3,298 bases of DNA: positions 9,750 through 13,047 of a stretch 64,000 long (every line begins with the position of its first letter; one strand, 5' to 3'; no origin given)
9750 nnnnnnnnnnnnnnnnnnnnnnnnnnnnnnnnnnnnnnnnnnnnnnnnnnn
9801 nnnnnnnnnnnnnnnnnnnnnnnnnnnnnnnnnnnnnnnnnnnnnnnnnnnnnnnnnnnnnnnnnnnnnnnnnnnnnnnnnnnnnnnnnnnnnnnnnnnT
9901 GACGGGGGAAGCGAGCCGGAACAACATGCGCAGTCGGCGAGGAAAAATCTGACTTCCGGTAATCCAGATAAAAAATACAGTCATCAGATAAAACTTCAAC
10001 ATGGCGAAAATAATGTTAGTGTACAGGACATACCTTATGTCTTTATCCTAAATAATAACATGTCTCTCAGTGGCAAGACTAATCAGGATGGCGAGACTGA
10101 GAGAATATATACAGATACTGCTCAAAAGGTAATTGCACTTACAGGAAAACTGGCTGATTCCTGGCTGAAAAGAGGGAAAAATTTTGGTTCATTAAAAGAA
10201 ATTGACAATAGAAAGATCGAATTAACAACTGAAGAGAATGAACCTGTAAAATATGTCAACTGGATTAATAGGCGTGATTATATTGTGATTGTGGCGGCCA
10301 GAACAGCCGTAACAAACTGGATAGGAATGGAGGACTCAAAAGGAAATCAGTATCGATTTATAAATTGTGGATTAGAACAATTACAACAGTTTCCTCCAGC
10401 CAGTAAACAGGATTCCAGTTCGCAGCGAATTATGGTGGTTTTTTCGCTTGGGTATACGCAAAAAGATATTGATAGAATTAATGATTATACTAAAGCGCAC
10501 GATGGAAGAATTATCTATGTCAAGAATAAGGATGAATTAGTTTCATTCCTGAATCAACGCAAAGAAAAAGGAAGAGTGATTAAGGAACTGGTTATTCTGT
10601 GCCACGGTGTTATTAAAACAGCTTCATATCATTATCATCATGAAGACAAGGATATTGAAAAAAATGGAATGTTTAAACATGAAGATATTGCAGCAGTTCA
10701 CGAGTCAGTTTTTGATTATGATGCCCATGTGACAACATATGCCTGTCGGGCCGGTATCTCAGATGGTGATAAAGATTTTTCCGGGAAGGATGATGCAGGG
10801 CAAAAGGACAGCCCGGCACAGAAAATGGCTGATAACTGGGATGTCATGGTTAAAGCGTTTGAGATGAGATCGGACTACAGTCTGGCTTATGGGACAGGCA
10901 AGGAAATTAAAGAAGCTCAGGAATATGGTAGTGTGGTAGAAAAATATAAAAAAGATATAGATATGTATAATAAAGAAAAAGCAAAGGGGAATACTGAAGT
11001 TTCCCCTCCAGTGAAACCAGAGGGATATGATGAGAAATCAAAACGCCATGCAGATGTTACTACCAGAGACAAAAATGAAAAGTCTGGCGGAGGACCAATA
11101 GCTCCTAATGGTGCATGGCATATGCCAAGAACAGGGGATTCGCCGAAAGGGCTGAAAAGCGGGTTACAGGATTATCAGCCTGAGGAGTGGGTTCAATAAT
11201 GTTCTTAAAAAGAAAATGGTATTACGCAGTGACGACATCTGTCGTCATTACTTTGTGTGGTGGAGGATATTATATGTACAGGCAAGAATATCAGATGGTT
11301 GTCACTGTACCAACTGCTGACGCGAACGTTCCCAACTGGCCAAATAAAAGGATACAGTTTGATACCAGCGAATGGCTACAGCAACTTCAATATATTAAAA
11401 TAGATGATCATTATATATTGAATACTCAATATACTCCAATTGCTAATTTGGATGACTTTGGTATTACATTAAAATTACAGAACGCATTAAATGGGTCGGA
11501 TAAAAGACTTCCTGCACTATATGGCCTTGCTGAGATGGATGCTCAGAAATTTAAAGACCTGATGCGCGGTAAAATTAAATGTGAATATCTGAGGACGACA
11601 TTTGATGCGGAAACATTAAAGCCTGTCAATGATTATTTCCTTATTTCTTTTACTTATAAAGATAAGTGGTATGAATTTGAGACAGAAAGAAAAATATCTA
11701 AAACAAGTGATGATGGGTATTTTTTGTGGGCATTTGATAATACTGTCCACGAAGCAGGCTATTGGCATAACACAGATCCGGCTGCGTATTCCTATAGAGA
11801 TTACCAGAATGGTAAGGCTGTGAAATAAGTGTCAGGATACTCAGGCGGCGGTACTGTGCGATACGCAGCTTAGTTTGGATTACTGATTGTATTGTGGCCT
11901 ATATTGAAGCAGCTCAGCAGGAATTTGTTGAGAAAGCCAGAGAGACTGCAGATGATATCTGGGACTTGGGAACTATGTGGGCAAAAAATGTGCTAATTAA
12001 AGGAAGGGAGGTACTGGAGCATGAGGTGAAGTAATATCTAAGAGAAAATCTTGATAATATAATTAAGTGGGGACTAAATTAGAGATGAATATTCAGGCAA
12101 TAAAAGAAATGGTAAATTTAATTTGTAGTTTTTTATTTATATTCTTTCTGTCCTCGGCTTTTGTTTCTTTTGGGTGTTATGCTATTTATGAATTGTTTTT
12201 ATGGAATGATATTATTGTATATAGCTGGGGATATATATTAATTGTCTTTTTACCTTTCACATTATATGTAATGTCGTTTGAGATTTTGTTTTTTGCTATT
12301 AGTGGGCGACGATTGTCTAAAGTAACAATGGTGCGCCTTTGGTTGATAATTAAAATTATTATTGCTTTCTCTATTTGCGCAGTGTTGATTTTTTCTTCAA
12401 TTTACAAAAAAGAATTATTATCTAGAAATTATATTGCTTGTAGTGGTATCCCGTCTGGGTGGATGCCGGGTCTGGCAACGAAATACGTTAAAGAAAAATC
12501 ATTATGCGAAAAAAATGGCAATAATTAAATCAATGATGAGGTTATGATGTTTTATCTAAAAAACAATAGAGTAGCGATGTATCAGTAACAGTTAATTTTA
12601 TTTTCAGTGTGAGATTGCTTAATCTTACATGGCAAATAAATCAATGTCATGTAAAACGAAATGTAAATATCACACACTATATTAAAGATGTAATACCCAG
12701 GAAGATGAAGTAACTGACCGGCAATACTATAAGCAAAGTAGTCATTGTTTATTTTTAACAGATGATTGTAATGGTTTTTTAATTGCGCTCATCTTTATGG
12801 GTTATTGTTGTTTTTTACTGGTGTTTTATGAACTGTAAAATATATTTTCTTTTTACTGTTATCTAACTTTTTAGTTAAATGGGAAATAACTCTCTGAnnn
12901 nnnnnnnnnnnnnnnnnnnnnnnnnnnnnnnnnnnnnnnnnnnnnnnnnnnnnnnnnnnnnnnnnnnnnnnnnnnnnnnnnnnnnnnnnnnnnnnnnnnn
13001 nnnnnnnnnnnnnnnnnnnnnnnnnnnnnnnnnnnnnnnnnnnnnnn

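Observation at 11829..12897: AT-rich spacer with a small hydrophobic ORF and probable internal promoter ahead of tssF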

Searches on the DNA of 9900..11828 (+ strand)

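Call 47: search_dna_similar(query=window:9900-11828:+, collection=ecoli_genomes, mode=near, max_rows=25, rows=spread)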
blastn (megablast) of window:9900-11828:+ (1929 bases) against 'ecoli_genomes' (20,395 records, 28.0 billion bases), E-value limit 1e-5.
Records with a match: 204; places in all: 205; records where one place covers at least 80% of the query: 158.
Genomes with a match: 204 of 5426; with a place that covers at least 80% of the query: 158. Places per genome that has any: lowest 1, median 1, highest 2. On chromosomes: 205 places; on plasmids: 0.
Best place of each record, by identity: >=99% 159; 80-90% 45.
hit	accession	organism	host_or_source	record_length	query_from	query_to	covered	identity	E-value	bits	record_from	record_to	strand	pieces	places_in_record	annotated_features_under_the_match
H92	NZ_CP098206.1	Escherichia coli strain Z0117EC0054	Canis lupus familiaris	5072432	1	1929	100%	99.9%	0e+0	3557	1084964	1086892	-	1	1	PAAR domain-containing protein | hypothetical protein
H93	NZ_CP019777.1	Escherichia coli NU14 strain NU14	Homo sapiens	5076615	1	1929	100%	99.9%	0e+0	3552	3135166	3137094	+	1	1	PAAR domain-containing protein | hypothetical protein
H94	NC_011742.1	Escherichia coli S88 strain S88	-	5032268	1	1929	100%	99.9%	0e+0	3552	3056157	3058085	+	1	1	PAAR domain-containing protein | hypothetical protein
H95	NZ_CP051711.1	Escherichia coli strain SCU-123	Homo sapiens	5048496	1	1929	100%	99.9%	0e+0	3552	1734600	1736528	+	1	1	PAAR domain-containing protein | hypothetical protein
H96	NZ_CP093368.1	Escherichia coli strain EV36 mutant 1a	missing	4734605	1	1929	100%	99.9%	0e+0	3552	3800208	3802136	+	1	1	PAAR domain-containing protein | hypothetical protein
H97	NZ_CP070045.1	Escherichia coli strain FDAARGOS_1303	Homo sapiens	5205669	1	1929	100%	99.9%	0e+0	3552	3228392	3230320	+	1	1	PAAR domain-containing protein | hypothetical protein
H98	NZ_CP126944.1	Escherichia coli O1:K1:H7 strain APEC E16002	Gallus gallus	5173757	1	1929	100%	99.9%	0e+0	3552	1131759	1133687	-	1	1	PAAR domain-containing protein | hypothetical protein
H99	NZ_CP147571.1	Escherichia coli strain GN04275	Homo sapiens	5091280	1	1929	100%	99.9%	0e+0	3552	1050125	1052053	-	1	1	PAAR domain-containing protein | hypothetical protein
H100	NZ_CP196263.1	Escherichia coli strain AH21F008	Homo sapiens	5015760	1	1929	100%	99.9%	0e+0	3552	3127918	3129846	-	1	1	PAAR domain-containing protein | hypothetical protein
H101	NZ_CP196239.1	Escherichia coli strain AH19D088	Homo sapiens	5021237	1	1929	100%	99.9%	0e+0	3552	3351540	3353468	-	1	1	PAAR domain-containing protein | hypothetical protein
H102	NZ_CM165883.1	Escherichia coli strain N61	Homo sapiens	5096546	1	1929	100%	99.9%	0e+0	3552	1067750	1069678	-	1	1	PAAR domain-containing protein | hypothetical protein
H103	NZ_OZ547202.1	Escherichia coli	Homo sapiens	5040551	1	1929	100%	99.9%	0e+0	3552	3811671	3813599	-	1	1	PAAR domain-containing protein | hypothetical protein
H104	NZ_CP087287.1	Escherichia coli strain APEC 16-1068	chicken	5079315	1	1929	100%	99.8%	0e+0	3546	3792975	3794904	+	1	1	PAAR domain-containing protein | hypothetical protein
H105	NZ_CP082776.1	Escherichia coli O4:H5 strain CU532-9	Homo sapiens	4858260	1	1929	100%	99.8%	0e+0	3546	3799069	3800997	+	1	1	PAAR domain-containing protein | hypothetical protein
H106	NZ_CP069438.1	Escherichia coli strain FDAARGOS_1260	Homo sapiens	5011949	1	1929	100%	99.8%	0e+0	3546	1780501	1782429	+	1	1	PAAR domain-containing protein | hypothetical protein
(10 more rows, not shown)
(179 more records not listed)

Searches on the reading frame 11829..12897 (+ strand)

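Call 28: search_protein_families(library=pfam, proteins=[L003:3954-5210:+, L003:5195-5656:+, L004:3676-4593:+, L004:4590-4988:+], max_evalue=10)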
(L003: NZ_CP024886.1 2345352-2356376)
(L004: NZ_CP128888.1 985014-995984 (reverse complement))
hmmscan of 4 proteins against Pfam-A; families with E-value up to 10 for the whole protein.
L003:3954-5210:+ (418 aa): 1 family
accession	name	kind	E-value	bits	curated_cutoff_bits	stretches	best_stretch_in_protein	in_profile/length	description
PF05488.18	PAAR_motif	-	2.5e-09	37.7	27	1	12-69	2-57/70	PAAR motif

L003:5195-5656:+ (153 aa): 1 family
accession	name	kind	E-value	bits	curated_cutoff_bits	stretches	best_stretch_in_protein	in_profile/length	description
PF24358.1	ABCC10_N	-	0.0079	16.1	26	1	19-118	79-174/200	ABCC10 N-terminal domain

L004:3676-4593:+ (305 aa): 1 family
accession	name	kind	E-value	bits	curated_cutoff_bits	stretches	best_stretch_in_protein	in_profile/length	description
PF05488.18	PAAR_motif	-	4.8e-10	39.9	27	1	10-67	2-57/70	PAAR motif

L004:4590-4988:+ (132 aa): 0 families

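Call 29: search_protein_families(library=ncbifam, proteins=[L003:3954-5210:+, L003:5195-5656:+], max_evalue=10)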
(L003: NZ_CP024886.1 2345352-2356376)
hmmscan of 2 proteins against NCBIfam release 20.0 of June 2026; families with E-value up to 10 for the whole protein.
L003:3954-5210:+ (418 aa): 2 families
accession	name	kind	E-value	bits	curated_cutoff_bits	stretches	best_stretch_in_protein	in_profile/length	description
NF005424.0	PRK07004.1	equivalog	0.072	11.6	834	1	26-59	189-223/460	replicative DNA helicase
NF041350.1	XopK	equivalog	1.1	7.6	1000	1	297-343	310-357/876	type III secretion system effector XopK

L003:5195-5656:+ (153 aa): 1 family
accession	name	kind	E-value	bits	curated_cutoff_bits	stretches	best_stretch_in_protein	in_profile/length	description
NF047874.1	MASE3_PAS_HK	subfamily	2.9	6.5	560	1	11-117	32-141/655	MASE3 domain-containing sensor histidine kinase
